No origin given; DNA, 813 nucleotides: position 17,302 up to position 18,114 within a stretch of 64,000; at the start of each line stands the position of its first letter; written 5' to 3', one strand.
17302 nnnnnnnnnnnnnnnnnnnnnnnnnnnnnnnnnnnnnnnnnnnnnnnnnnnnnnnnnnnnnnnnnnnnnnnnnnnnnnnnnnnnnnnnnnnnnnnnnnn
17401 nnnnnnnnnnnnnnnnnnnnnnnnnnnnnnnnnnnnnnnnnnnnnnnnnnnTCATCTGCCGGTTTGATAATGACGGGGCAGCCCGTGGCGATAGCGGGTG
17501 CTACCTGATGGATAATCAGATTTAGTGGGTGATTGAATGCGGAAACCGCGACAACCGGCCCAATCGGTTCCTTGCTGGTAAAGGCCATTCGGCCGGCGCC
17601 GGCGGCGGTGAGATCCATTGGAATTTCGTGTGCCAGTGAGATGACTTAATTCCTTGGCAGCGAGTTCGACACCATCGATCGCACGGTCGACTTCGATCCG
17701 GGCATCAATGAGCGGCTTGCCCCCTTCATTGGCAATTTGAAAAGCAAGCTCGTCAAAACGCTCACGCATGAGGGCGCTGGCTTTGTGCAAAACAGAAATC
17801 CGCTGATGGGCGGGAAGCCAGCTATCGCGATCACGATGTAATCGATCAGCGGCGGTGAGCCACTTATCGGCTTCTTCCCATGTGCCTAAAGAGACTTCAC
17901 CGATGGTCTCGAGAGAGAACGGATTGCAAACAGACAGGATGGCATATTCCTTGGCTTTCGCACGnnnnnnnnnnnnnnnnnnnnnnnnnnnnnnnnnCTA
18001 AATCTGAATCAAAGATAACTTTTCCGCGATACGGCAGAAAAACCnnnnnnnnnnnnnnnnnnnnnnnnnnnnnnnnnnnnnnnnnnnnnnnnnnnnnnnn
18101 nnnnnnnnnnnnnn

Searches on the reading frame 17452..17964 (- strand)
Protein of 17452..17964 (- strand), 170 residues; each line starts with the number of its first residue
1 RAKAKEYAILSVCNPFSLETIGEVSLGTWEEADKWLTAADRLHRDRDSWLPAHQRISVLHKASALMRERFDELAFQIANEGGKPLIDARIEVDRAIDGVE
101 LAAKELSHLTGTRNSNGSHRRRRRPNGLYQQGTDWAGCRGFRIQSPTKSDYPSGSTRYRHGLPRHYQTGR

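Call 11: search_protein_families(library=pfam, proteins=[window:17452-17964:-])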
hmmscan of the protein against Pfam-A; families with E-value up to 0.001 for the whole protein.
window:17452-17964:- (170 aa): 1 family
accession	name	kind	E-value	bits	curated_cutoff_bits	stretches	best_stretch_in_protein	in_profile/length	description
PF00171.27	Aldedh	-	4.1e-17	62.3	23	1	10-127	9-128/461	Aldehyde dehydrogenase family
